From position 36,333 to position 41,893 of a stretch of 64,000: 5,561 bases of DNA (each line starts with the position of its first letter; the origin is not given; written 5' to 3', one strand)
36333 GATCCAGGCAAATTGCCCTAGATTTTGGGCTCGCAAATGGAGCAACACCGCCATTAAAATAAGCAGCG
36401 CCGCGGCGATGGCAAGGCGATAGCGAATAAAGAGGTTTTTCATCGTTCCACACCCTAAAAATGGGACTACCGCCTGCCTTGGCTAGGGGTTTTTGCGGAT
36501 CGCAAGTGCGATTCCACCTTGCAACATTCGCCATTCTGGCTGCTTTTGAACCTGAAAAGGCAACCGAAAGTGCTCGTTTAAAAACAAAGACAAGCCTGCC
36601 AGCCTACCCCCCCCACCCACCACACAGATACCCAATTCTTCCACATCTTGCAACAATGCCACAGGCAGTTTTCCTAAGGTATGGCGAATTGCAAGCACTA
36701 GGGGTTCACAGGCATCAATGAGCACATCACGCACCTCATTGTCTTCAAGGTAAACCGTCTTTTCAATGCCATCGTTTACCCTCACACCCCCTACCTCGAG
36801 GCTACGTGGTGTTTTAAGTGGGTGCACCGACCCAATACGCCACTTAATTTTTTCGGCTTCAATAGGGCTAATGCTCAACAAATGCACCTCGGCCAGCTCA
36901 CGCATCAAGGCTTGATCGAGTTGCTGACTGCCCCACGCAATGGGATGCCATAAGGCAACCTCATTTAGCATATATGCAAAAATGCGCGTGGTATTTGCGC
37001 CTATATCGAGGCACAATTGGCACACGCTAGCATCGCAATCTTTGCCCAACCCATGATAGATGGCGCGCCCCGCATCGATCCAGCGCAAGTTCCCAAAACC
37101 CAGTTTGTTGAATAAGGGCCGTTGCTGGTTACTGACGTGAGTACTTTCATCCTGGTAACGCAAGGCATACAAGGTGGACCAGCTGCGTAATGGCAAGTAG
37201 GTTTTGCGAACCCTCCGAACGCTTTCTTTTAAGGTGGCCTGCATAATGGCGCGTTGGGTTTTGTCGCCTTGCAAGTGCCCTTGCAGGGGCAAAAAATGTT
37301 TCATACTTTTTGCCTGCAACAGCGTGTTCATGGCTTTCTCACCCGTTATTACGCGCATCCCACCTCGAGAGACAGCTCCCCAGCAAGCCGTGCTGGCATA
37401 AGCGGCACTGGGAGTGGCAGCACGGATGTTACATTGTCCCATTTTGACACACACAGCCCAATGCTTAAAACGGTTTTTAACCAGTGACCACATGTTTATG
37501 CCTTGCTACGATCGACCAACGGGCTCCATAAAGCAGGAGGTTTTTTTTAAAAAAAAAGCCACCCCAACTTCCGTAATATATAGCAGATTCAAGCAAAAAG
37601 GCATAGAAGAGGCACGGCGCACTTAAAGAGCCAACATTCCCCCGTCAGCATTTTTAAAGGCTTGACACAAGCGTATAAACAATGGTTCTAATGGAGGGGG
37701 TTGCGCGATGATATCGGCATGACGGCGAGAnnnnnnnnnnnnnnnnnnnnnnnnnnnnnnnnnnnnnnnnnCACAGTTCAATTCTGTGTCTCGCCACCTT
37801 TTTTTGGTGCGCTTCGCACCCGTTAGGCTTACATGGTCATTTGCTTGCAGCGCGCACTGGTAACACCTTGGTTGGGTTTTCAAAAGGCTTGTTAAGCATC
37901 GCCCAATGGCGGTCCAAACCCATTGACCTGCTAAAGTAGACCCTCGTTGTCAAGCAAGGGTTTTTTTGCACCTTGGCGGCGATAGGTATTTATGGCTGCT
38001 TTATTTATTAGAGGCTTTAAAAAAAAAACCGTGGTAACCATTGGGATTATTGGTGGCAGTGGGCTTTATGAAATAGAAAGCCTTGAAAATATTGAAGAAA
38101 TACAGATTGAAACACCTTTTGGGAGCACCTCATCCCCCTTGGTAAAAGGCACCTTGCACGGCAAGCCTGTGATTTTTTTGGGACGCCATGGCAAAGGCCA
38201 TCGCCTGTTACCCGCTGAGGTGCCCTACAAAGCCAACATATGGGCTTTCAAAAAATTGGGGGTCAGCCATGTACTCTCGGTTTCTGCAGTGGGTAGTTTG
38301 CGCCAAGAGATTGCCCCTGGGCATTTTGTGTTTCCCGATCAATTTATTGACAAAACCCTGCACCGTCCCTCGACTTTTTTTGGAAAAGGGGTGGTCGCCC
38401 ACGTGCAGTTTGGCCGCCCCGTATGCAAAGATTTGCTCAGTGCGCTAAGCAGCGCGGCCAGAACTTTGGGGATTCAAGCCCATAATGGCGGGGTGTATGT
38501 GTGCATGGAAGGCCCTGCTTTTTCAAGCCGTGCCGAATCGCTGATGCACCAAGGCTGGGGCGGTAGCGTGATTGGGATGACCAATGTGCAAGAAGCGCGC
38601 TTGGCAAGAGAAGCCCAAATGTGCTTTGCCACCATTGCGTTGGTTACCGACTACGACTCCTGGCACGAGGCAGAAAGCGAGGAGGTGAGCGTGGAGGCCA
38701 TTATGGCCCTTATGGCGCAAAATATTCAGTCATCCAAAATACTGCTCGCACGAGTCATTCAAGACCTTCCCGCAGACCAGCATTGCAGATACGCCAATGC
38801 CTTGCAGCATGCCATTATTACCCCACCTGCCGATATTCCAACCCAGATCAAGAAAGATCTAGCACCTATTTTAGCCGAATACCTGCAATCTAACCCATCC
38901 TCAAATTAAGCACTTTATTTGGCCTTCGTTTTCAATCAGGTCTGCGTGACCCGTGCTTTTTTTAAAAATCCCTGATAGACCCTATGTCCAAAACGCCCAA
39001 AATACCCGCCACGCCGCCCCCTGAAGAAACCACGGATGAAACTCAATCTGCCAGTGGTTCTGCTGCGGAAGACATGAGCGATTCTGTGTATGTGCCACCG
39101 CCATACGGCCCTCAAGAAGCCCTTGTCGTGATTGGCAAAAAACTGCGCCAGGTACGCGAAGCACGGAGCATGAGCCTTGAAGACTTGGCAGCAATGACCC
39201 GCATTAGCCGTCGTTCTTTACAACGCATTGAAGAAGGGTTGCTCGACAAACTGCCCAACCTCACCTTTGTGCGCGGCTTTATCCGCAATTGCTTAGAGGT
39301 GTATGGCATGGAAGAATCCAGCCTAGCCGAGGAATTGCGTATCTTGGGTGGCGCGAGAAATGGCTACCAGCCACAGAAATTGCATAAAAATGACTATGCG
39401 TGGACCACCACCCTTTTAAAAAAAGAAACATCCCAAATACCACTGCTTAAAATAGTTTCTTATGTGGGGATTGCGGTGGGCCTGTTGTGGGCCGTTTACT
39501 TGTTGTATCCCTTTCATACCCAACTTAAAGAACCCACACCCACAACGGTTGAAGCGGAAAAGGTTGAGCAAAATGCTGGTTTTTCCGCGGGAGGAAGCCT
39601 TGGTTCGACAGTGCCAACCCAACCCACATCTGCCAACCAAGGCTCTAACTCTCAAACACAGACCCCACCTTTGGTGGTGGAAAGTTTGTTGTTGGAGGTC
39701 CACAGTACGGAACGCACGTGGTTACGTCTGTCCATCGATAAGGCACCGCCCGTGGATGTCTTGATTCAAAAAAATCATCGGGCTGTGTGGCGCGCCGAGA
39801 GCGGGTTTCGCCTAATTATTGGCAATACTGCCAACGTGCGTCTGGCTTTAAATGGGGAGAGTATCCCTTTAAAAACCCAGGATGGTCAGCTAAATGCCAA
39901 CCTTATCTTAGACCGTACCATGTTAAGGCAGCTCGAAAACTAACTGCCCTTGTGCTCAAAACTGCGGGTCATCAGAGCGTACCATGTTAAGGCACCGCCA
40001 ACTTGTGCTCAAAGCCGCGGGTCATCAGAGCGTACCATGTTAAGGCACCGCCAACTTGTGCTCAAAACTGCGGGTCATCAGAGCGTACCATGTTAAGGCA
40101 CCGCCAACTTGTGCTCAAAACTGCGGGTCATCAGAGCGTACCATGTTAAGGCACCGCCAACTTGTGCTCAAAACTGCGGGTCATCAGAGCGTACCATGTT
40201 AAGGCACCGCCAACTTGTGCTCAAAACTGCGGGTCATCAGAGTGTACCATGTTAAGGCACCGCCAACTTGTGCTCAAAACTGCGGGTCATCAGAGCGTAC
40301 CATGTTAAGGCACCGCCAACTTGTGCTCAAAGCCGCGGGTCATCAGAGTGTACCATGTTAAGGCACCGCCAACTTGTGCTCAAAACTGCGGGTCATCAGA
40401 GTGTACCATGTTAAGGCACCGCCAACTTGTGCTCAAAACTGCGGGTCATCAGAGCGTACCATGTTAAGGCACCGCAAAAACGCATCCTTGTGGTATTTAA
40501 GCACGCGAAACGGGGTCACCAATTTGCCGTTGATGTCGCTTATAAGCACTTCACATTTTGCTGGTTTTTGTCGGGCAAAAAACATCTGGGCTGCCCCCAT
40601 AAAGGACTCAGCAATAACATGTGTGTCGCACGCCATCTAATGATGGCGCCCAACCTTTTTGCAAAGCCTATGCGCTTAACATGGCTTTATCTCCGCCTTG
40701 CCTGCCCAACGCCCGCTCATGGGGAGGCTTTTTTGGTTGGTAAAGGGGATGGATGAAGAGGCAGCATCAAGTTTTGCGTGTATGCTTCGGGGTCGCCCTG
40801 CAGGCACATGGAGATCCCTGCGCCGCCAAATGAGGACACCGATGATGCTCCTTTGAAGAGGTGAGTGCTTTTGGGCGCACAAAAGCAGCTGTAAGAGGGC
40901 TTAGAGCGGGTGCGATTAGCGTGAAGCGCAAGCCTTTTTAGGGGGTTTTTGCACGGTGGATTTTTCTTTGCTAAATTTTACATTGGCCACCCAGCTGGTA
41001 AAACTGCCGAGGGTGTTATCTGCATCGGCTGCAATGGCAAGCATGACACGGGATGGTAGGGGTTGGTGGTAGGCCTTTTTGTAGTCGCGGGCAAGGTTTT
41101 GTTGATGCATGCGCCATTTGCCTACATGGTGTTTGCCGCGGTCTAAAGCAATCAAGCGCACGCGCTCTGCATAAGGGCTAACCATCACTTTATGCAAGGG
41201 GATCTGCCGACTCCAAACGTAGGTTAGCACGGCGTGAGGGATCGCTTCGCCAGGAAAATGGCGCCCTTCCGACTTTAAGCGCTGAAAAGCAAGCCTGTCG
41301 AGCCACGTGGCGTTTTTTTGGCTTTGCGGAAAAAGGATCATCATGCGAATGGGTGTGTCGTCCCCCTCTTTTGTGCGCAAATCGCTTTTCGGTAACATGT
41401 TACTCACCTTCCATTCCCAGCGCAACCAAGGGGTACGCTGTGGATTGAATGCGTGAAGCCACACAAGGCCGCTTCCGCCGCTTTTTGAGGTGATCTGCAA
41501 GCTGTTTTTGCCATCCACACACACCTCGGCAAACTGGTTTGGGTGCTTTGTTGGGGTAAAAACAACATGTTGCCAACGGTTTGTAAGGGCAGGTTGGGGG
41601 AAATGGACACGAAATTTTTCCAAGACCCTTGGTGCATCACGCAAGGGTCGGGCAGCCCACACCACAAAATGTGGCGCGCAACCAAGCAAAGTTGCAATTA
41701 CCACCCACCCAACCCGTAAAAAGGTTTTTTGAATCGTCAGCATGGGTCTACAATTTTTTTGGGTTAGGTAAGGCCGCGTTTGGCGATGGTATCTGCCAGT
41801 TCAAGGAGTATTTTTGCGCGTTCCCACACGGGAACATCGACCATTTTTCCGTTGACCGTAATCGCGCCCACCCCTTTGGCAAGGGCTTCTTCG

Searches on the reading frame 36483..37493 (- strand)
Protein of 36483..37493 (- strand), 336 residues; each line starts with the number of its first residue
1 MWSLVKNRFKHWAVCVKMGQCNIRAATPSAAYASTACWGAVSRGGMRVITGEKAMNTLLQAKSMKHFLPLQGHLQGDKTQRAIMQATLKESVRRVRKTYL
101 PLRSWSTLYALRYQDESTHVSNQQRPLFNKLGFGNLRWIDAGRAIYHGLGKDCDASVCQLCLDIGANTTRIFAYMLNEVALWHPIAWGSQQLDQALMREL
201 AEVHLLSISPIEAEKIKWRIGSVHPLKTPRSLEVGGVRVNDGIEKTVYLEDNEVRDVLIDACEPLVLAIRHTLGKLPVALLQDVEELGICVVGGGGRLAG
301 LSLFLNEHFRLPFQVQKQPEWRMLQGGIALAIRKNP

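Call 76: search_protein_families(library=pfam, proteins=[window:36483-37493:-], max_evalue=0.00001)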
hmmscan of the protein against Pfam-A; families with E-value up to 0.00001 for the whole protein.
window:36483-37493:- (336 aa): 2 families
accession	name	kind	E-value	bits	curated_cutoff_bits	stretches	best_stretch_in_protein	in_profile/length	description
PF06723.19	MreB_Mbl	-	5.7e-27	94.9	27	1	148-328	136-316/327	MreB/Mbl protein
PF14450.12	FtsA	-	5.6e-06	27.2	31.8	1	161-318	2-112/127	Cell division protein FtsA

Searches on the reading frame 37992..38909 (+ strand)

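Call 76: search_protein_families(library=pfam, proteins=[window:37992-38909:+], max_evalue=0.00001)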
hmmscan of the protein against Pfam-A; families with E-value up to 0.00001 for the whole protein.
window:37992-38909:+ (305 aa): 1 family
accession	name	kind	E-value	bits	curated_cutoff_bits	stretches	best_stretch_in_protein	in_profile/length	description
PF01048.26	PNP_UDP_1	-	2.2e-45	155.3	25.1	1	16-253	1-229/233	Phosphorylase superfamily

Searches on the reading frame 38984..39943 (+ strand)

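Call 76: search_protein_families(library=pfam, proteins=[window:38984-39943:+], max_evalue=0.00001)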
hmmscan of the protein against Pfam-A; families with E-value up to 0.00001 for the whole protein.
window:38984-39943:+ (319 aa): 5 families
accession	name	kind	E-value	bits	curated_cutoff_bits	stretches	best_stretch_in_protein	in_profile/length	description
PF13413.12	HTH_25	-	7.7e-16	58.1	24.6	1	54-102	2-50/62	Helix-turn-helix domain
PF13560.12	HTH_31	-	1.2e-07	32.4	27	1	51-115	3-62/64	Helix-turn-helix domain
PF13464.11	RodZ_C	-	1.2e-07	32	23.9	1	239-301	2-66/72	RodZ C-terminal domain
PF01381.28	HTH_3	-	5.2e-07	30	23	1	54-93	1-38/55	Helix-turn-helix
PF12844.13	HTH_19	-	2e-06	28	30.2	1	51-88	1-36/64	Helix-turn-helix domain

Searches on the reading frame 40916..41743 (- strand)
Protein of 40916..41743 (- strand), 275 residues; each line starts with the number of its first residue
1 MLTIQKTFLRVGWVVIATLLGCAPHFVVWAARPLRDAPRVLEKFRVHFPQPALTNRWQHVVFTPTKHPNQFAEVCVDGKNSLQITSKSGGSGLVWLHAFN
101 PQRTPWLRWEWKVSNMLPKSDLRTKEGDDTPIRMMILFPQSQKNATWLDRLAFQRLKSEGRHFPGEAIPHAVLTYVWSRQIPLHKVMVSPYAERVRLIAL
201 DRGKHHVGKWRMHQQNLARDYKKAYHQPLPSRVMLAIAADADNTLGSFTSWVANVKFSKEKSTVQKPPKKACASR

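Call 76: search_protein_families(library=pfam, proteins=[window:40916-41743:-], max_evalue=0.00001)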
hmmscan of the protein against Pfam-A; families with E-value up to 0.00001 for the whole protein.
window:40916-41743:- (275 aa): 1 family
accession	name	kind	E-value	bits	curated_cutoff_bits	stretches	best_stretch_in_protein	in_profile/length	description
PF11249.13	DUF3047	-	2e-50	171.5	27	1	56-255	2-197/198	Protein of unknown function (DUF3047)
